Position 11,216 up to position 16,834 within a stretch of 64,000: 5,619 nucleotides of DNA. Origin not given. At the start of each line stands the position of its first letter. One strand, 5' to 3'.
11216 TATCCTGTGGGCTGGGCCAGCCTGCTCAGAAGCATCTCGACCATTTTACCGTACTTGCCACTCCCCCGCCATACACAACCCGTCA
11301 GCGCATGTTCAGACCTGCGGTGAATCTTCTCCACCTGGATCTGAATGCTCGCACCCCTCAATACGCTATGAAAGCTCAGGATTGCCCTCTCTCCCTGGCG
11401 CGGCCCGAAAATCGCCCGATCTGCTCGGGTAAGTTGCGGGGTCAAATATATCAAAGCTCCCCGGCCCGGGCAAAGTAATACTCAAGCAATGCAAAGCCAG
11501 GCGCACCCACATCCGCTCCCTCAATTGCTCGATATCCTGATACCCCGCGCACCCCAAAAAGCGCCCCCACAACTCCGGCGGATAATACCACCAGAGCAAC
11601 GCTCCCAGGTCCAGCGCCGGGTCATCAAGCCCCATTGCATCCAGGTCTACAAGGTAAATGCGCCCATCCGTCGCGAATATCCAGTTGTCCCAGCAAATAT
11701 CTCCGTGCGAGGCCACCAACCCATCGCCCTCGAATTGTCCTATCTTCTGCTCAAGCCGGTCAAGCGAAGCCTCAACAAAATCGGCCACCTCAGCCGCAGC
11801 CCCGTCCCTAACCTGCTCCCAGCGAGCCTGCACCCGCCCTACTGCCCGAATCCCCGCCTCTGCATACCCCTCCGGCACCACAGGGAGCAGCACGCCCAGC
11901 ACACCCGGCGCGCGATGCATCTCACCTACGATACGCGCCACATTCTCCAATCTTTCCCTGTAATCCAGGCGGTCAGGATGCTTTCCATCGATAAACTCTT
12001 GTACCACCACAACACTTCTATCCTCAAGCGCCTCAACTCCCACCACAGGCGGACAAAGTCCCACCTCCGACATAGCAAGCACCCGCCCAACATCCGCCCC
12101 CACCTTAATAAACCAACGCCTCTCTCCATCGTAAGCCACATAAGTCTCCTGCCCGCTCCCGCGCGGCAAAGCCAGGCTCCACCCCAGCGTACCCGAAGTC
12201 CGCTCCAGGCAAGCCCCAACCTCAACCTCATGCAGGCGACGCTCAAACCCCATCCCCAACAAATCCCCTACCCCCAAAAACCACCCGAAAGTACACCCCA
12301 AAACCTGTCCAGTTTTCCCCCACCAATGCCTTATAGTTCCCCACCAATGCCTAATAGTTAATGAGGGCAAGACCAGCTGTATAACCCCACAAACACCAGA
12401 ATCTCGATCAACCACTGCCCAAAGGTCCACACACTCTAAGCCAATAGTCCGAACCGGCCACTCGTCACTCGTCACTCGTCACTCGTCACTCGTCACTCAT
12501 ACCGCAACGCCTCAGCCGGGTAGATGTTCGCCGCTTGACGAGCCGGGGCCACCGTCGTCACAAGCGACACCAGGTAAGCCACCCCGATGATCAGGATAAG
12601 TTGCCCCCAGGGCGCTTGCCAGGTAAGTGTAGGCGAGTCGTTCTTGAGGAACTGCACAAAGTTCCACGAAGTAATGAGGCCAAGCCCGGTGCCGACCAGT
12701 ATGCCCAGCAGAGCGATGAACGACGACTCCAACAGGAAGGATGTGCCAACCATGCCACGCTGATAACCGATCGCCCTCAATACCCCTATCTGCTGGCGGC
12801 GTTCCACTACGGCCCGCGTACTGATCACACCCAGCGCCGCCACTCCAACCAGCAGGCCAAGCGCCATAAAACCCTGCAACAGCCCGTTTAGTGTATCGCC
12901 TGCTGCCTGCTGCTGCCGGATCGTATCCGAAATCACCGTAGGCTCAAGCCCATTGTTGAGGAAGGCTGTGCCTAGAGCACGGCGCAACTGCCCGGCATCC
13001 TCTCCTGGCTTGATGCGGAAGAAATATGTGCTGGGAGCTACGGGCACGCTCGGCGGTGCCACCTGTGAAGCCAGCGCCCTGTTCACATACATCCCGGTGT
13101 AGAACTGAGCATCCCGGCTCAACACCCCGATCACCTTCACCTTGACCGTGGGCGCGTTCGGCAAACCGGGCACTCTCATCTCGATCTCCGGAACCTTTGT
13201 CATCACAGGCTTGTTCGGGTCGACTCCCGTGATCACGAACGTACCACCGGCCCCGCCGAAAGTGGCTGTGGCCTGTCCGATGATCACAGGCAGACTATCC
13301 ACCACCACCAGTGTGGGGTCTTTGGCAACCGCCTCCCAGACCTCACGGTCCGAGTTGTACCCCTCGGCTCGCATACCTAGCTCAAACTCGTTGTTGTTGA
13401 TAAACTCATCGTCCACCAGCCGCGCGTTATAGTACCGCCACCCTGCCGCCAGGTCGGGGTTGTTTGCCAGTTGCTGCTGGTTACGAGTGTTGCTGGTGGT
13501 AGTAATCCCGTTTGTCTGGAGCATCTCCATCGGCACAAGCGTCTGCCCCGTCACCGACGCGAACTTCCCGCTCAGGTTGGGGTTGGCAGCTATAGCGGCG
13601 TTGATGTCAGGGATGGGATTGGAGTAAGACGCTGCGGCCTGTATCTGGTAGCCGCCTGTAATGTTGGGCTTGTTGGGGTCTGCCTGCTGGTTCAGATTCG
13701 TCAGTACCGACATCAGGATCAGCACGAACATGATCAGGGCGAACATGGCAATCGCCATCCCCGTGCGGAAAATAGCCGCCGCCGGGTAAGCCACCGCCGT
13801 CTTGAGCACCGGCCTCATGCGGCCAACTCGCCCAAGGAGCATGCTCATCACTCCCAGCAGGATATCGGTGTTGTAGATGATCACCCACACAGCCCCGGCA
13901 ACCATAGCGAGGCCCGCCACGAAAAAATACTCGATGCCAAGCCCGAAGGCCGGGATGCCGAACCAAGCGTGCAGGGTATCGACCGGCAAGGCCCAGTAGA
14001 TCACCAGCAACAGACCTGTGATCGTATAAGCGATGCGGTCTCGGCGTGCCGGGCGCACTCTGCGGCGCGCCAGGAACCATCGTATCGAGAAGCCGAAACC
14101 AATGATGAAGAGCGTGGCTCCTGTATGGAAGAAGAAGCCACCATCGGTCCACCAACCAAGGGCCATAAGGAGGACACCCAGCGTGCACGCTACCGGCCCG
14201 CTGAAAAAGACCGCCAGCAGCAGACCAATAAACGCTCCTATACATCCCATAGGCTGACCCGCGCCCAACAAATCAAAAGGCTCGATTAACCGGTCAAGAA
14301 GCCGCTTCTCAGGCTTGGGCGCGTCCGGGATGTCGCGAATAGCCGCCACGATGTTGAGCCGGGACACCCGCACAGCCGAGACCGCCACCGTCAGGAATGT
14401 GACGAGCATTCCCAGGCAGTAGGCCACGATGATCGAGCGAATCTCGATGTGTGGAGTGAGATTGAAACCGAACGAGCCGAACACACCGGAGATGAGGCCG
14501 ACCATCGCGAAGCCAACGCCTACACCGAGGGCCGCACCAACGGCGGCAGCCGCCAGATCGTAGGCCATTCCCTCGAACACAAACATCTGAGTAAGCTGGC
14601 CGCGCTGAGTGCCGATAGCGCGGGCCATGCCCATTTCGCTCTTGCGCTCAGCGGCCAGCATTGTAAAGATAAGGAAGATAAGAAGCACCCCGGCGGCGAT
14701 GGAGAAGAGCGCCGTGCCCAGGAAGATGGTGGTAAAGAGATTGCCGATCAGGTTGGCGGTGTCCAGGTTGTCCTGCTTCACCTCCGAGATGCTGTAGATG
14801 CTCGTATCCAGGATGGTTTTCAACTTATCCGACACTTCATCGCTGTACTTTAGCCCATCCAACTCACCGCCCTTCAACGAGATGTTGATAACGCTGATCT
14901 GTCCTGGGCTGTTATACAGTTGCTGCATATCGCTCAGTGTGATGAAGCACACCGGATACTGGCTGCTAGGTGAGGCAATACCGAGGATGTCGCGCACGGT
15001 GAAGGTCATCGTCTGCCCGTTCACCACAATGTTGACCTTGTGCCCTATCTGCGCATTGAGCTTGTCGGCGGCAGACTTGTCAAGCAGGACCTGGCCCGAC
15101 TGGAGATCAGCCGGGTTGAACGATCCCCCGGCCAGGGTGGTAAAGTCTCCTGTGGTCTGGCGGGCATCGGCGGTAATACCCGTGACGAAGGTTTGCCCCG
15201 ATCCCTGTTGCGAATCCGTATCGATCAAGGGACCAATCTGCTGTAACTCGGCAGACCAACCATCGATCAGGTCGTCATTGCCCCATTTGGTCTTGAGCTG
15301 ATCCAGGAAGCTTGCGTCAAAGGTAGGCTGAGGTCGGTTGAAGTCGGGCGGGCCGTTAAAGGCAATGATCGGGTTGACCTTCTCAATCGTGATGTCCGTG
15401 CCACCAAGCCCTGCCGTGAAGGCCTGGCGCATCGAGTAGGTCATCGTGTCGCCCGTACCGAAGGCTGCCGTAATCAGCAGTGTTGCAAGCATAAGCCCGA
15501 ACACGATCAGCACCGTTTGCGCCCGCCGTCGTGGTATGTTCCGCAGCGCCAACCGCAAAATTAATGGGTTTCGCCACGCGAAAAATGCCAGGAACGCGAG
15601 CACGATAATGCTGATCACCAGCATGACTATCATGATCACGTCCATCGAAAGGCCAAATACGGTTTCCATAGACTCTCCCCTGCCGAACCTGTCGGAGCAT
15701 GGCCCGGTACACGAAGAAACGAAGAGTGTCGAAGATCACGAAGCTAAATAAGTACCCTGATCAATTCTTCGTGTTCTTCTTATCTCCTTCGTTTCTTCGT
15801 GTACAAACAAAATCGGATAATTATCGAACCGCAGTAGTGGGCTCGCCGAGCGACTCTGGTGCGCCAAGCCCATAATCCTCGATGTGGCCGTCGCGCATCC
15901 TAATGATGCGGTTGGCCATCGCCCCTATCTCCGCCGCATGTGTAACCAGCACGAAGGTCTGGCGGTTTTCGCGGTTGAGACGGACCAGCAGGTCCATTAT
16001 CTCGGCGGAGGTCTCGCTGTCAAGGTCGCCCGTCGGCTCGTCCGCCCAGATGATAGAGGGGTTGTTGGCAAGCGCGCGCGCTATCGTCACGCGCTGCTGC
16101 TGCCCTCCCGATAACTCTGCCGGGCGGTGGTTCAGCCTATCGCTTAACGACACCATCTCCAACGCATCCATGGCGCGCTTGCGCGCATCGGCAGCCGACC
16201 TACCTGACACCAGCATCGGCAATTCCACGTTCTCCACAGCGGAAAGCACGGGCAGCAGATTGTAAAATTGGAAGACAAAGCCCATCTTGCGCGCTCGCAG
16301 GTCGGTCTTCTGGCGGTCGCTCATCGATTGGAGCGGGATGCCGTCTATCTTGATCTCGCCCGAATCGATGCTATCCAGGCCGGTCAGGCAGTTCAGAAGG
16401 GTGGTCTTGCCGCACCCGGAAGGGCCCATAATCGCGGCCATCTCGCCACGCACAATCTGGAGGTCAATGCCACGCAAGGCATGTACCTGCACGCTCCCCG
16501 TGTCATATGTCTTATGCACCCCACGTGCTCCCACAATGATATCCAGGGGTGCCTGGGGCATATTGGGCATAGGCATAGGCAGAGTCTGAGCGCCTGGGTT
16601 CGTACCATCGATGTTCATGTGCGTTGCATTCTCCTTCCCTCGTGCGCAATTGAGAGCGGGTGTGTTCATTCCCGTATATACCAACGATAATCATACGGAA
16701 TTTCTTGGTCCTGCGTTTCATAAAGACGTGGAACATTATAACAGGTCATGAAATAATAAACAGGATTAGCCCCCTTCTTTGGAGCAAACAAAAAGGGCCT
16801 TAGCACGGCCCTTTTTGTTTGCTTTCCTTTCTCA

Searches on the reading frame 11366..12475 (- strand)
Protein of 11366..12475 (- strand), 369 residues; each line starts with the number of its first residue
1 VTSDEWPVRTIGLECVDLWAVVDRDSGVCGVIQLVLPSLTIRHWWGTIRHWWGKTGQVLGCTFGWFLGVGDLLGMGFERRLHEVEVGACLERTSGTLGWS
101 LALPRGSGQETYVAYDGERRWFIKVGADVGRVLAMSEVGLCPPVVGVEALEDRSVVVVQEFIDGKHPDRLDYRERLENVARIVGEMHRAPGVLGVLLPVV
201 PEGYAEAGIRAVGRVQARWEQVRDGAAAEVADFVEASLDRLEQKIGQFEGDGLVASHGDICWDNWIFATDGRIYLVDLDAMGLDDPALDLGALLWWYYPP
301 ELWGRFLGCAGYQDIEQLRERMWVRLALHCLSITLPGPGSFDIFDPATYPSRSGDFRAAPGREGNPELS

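Call 13: search_protein_families(library=pfam, proteins=[window:11366-12475:-], max_evalue=0.001)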
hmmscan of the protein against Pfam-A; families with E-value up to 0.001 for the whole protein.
window:11366-12475:- (369 aa): 1 family
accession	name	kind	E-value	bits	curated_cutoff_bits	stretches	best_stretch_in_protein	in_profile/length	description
PF01636.29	APH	-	7.4e-15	55.8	23.2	1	129-307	43-222/239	Phosphotransferase enzyme family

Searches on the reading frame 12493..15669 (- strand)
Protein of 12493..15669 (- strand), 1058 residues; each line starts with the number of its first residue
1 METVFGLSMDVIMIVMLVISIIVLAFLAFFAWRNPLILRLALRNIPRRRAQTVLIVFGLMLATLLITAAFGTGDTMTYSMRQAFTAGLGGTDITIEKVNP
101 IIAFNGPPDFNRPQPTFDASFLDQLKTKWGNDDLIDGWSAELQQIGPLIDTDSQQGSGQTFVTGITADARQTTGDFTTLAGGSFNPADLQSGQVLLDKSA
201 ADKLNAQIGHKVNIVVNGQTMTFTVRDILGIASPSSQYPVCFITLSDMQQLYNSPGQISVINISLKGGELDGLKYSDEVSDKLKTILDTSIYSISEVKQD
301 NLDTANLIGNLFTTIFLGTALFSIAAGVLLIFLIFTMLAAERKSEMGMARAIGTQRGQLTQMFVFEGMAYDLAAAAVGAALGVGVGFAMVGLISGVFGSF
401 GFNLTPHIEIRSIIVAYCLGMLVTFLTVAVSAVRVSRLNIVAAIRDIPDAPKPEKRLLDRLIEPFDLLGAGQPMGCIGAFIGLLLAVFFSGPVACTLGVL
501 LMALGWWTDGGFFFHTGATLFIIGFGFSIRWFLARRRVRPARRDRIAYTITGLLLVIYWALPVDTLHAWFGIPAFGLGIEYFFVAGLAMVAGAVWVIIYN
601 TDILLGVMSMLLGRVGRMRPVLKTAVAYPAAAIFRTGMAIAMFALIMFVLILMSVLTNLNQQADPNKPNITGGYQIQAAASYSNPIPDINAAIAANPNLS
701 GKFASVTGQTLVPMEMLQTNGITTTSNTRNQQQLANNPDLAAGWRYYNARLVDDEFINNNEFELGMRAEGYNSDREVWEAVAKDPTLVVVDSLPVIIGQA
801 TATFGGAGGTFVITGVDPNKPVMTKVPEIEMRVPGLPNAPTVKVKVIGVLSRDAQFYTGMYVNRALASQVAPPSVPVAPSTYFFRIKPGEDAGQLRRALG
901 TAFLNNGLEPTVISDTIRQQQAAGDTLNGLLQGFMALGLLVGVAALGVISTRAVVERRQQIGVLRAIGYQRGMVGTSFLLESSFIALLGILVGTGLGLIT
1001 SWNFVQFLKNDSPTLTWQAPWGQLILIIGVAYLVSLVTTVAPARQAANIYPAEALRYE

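Call 13: search_protein_families(library=pfam, proteins=[window:12493-15669:-], max_evalue=0.001)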
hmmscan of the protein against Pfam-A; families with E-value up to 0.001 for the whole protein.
window:12493-15669:- (1058 aa): 2 families
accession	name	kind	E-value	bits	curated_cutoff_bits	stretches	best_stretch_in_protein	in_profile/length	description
PF02687.27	FtsX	-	1.5e-29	102.9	25.5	2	934-1051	3-120/120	FtsX-like permease C-terminal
PF12704.14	MacB_PCD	-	1.5e-12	48.7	27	1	52-269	1-195/207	MacB-like periplasmic core domain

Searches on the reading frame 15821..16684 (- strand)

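Call 13: search_protein_families(library=pfam, proteins=[window:15821-16684:-], max_evalue=0.001)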
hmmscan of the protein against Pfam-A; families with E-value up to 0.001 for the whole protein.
window:15821-16684:- (287 aa): 4 families
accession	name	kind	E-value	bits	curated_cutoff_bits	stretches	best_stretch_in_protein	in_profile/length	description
PF00005.33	ABC_tran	-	1.6e-35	123.2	25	1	70-218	1-136/137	ABC transporter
PF13304.12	AAA_21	-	3.4e-05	24.5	27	0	83-122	2-51/304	AAA domain, putative AbiEii toxin, Type IV TA system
PF02463.25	SMC_N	-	5.3e-05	23.2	40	1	81-264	25-212/220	RecF/RecN/SMC N terminal domain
PF03193.22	RsgA_GTPase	-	0.00027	21.2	30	1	77-112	103-138/174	RsgA GTPase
